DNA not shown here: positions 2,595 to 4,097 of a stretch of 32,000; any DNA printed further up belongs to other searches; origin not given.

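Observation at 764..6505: Uncharacterised five-gene, all-exported cassette following fliQ, where fliR/flhB would normally sit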

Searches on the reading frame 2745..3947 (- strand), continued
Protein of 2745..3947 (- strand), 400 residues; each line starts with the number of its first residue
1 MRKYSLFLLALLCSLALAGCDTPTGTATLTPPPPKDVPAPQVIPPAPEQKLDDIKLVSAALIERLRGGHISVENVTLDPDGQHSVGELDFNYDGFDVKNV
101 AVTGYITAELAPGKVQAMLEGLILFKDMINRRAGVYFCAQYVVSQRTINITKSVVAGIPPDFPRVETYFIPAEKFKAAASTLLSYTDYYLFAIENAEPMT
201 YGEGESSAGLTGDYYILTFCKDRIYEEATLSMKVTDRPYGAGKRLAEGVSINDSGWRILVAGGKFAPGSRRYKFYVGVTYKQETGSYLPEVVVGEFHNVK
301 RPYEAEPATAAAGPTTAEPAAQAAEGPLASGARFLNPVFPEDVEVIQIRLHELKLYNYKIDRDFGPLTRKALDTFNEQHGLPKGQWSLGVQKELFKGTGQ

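Call 51: search_solved_structures(query=A1, max_evalue=1)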
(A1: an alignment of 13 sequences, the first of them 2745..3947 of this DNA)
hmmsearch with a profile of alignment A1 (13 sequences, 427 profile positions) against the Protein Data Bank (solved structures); distinct sequences matched with E-value up to 1: 19.
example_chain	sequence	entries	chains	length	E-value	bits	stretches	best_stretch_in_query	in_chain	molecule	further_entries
2ymu_A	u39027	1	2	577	1.2e-10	44.3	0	55-79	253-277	WD-40 REPEAT PROTEIN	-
7big_A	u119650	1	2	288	1.8e-08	37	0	55-79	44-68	v13WRAP-T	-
7bif_A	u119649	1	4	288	1.9e-08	37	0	55-79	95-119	v22WRAP-T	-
7bie_A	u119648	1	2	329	1.9e-08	37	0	54-78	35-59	nvWRAP-T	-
7bid_A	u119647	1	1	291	1.4e-07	34.1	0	55-78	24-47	v31WRAP-T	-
6tci_A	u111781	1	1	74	9.5e-06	28.1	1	368-411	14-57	Spore cortex-lytic enzyme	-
4fet_B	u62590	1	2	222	3.7e-05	26.1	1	368-411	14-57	Spore cortex-lytic enzyme prepeptide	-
6r60_A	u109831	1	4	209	0.012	17.9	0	54-78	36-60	WD-40 repeat protein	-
4lpq_A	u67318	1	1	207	0.032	16.5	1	370-409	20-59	ErfK/YbiS/YcfS/YnhG family protein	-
5tv7_A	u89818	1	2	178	0.084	15.1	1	369-410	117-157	Putative peptidoglycan-binding/hydrolysing protein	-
6r5y_A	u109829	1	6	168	0.11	14.7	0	54-78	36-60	WD-40 repeat protein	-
1i7d_A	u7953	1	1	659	0.63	12.2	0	198-255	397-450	DNA TOPOISOMERASE III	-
2o19_A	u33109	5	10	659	0.63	12.2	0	198-255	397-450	DNA topoisomerase 3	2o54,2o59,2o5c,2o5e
1d6m_A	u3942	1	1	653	0.63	12.2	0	198-255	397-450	DNA TOPOISOMERASE III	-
11yy_A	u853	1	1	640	0.63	12.2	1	198-255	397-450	DNA topoisomerase 3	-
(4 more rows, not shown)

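Call 57: search_protein_representatives(alignment_id=A1)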
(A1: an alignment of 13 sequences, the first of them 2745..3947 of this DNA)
Query: 13 sequences, 427 profile positions. Proteins with E-value up to 0.001 (for the whole library): 4520; up to 1e-10: 1040; up to 1e-30: 117. The best 150 are listed.
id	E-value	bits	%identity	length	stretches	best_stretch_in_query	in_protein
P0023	4.2e-194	661.9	-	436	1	1-427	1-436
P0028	4.3e-160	549.8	-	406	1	1-427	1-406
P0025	1.1e-119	416.7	-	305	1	1-298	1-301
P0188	4.1e-118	411.5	-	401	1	8-427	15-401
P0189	5.0e-116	404.6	-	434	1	8-426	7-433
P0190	1.6e-114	399.7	-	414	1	6-427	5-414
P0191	1.7e-114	399.6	-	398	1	8-426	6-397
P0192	8.2e-95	334.7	-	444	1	9-427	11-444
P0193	4.8e-94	332.2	-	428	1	1-425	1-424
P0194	4.3e-93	329.1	-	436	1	4-427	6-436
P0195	3.7e-92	326.0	-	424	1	1-426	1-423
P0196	1.7e-88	313.9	-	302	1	1-296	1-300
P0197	1.0e-86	308.0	-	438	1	2-426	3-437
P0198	1.5e-83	297.7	-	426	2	5-298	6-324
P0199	2.4e-79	283.8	-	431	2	307-427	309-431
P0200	2.9e-78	280.2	-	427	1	6-425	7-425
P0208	1.7e-69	251.4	-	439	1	28-426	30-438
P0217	6.4e-62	226.4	-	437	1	8-427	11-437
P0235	8.7e-48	179.8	-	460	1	6-426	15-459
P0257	2.6e-40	155.2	-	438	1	40-422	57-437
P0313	4.5e-30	121.5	-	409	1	39-422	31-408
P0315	8.2e-30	120.6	-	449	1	40-422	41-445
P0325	3.6e-28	115.2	-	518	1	13-284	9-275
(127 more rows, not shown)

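Call 58: find_encoding_contigs(protein=P0235, flank=8000, max_places=2)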
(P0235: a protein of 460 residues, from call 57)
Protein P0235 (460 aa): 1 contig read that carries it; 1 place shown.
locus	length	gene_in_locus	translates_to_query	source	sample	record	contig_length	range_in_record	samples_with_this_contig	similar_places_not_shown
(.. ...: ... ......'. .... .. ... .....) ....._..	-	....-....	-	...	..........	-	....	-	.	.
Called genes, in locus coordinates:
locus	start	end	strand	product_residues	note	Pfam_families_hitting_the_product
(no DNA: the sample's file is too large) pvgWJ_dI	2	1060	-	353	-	?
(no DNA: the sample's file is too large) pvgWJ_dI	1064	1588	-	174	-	PF04290:DctQ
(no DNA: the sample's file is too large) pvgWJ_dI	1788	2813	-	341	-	PF01791:DeoC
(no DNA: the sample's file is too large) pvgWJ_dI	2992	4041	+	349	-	PF00356:LacI, PF00532:Peripla_BP_1, PF13407:Peripla_BP_4, PF13377:Peripla_BP_3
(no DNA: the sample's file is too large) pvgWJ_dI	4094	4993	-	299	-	PF00294:PfkB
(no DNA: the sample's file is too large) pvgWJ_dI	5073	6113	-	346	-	PF01564:Spermine_synth, PF13649:Methyltransf_25 (weak)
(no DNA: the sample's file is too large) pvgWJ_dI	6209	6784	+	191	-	-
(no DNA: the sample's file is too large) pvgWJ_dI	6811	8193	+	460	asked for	-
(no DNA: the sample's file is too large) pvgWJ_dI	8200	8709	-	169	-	-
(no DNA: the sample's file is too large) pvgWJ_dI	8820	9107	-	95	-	?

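Call 60: list_cluster_members(proteins=[P0188, P0192, P0200, P0208, P0217, P0235, P0257, P0313, P0315, P0325])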
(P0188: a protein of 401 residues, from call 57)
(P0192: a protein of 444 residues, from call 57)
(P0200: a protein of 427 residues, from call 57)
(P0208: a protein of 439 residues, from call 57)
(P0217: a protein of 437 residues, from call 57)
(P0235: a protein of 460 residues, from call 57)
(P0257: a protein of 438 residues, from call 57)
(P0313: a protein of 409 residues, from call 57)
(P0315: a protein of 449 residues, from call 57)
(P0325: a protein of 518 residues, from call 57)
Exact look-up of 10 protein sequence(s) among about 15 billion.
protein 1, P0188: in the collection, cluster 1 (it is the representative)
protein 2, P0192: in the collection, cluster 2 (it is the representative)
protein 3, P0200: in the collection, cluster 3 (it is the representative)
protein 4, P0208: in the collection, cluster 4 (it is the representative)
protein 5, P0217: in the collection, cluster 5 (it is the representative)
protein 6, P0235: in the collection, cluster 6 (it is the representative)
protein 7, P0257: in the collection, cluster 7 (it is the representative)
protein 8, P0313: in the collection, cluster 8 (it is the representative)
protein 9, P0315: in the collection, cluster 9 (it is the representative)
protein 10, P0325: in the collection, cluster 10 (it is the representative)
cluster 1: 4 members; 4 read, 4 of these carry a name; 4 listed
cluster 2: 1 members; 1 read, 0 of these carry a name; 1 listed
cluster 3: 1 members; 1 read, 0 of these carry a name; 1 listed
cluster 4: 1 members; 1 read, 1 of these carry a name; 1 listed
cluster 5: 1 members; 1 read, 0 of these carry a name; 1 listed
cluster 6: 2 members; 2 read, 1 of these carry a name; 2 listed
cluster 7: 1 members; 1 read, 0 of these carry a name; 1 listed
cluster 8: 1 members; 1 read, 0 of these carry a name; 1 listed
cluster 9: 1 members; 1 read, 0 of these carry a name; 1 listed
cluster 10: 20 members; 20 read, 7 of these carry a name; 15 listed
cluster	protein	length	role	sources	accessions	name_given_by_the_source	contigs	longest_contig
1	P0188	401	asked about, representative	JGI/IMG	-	hypothetical protein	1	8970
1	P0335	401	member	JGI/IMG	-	hypothetical protein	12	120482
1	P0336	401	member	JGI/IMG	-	hypothetical protein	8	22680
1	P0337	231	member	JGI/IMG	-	hypothetical protein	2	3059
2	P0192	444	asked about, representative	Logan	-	-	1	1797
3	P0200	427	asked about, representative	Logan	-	-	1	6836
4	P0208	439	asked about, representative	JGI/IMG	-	hypothetical protein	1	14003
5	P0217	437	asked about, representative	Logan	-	-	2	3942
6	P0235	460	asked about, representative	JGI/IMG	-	hypothetical protein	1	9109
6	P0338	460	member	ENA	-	-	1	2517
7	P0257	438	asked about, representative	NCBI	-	-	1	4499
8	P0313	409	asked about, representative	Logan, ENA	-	-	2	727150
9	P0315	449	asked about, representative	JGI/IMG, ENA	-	-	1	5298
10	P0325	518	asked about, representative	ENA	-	-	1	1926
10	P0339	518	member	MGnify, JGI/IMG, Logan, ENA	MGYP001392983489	CR=1 FL=1 | hypothetical protein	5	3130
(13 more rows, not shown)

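Call 61: find_encoding_contigs(protein=P0313, flank=7000, max_places=1)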
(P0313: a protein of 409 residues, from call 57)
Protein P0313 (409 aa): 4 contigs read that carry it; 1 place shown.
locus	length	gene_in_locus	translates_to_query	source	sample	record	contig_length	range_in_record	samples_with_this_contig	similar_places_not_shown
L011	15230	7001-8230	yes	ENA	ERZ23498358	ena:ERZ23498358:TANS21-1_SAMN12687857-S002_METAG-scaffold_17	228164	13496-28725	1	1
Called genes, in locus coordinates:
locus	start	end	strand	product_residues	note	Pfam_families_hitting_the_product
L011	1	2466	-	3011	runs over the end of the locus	PF00497:SBP_bac_3, PF00497:SBP_bac_3, PF12860:PAS_7, PF08447:PAS_3, PF00989:PAS, PF08448:PAS_4, PF13426:PAS_9, PF00989:PAS, +14 more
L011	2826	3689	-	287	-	-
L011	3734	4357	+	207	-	-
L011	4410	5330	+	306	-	-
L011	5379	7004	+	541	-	-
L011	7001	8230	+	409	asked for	PF08823:PG_binding_2 (weak), PF01471:PG_binding_1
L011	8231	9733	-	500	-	PF01266:DAO, PF16901:DAO_C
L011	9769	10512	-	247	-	PF03009:GDPD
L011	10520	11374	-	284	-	PF00528:BPD_transp_1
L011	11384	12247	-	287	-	PF00528:BPD_transp_1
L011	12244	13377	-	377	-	PF00005:ABC_tran, PF08402:TOBE_2 (weak)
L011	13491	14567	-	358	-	PF01547:SBP_bac_1, PF13416:SBP_bac_8, PF13343:SBP_bac_6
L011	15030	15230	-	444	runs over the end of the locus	PF01266:DAO, PF01494:FAD_binding_3 (faint), PF12831:FAD_oxidored (weak), PF13450:NAD_binding_8 (weak)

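Call 62: find_encoding_contigs(protein=P0335, flank=7000, max_places=1)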
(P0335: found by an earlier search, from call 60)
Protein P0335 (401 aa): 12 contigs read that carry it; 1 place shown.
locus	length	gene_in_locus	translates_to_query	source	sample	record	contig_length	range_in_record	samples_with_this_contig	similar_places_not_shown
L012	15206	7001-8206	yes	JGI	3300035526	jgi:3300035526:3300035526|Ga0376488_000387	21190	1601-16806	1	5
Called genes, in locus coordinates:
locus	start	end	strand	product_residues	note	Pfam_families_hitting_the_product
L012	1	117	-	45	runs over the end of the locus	-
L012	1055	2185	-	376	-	PF00724:Oxidored_FMN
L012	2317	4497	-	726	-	PF17159:MASE3, PF00989:PAS, PF08448:PAS_4, PF08447:PAS_3, PF08448:PAS_4, PF13426:PAS_9, PF00512:HisKA, PF02518:HATPase_c, +2 more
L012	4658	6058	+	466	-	PF00196:GerE, PF08281:Sigma70_r4_2 (weak)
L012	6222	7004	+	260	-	-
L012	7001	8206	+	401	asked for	-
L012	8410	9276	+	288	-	-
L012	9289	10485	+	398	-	-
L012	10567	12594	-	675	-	PF13682:CZB, PF00672:HAMP (weak), PF00015:MCPsignal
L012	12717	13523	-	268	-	PF01656:CbiA, PF02374:ArsA_ATPase, PF10609:ParA (faint)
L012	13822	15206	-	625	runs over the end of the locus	PF03063:Prismane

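Call 65: search_protein_families(library=phrogs, proteins=[window:2745-3947:-], max_evalue=0.01)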
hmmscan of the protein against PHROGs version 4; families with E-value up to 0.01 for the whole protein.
window:2745-3947:- (400 aa): 2 families
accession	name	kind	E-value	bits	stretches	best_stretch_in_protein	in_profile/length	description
phrog_1493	-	lysis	0.00034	20.9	1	277-381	196-291/394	endolysin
phrog_2649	-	lysis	0.0088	16.9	0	341-381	182-221/261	endolysin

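Call 66: search_protein_families(library=pfam, proteins=[P0325, L011:5379-7004:+, L012:4658-6058:+, L012:6222-7004:+, L012:8410-9276:+, L011:4410-5330:+], max_evalue=0.1)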
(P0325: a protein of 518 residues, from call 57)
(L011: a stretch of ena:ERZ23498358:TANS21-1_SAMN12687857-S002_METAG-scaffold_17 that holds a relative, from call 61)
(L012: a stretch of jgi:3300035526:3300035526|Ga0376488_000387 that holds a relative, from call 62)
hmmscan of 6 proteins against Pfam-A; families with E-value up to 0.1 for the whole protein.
P0325 (518 aa): 1 family
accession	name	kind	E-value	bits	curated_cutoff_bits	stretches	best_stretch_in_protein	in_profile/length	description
PF16694.10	Cytochrome_P460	-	1.8e-05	25.6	27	1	402-507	20-124/125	Cytochrome P460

L011:5379-7004:+ (541 aa): 0 families

L012:4658-6058:+ (466 aa): 2 families
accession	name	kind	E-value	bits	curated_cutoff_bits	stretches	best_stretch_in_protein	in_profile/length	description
PF00196.25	GerE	-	2.6e-13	49.8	23.5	1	404-455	2-53/57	Bacterial regulatory proteins, luxR family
PF08281.18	Sigma70_r4_2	-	1.2e-05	25.3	25.7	1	403-440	9-47/54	Sigma-70, region 4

L012:6222-7004:+ (260 aa): 1 family
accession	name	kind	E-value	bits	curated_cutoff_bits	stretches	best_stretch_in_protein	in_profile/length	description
PF21392.3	COQ9_N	-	0.084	13.1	27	0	148-163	15-30/31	Ubiquinone biosynthesis protein COQ9, N-terminal domain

L012:8410-9276:+ (288 aa): 0 families

L011:4410-5330:+ (306 aa): 1 family
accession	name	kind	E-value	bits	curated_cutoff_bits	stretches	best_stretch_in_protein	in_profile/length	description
PF13978.11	DUF4223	-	0.083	13.3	27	0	13-40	3-29/54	Protein of unknown function (DUF4223)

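Call 70: find_related_loci(query=A8, collection=metagenome_contigs, flank=10000)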
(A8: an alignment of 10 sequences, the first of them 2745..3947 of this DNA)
Query A8 (400 aa) in metagenome_contigs; peptide patterns used: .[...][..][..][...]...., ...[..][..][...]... (x = any residue, [..] = any of these).
181 stretches matched a pattern; 2 encode a relative of the query (tblastn E <= 1e-3); 2 distinct loci.
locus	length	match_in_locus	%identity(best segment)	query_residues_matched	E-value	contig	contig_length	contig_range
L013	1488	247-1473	61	1-400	0e+0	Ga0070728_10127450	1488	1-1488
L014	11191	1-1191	62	31-399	1e-158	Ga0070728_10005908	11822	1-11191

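Call 83: search_protein_families(library=pfam, alignment_id=A7, max_evalue=1)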
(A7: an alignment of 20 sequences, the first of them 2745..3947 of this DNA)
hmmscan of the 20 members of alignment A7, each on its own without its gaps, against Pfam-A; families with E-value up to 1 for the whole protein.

A. member 1, window:2745-3947:- (400 aa): 1 family
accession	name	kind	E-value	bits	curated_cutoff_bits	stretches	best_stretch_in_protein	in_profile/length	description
PF01471.23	PG_binding_1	-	6.8e-06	26.6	23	1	341-382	3-44/57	Putative peptidoglycan binding domain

B. families by the number of members that match (of 20 scanned): 7 families
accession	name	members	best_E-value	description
PF01471.23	PG_binding_1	20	3.4e-13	Putative peptidoglycan binding domain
PF08823.16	PG_binding_2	14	0.00017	Putative peptidoglycan binding domain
PF07244.20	POTRA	2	0.15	Surface antigen variable number repeat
PF20547.3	DUF6761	1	0.021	Family of unknown function (DUF6761)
PF06403.16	Lamprin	1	0.044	Lamprin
PF04521.18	Viral_P18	1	0.11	ssRNA positive strand viral 18kD cysteine rich protein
PF09374.15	PG_binding_3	1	0.13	Predicted Peptidoglycan domain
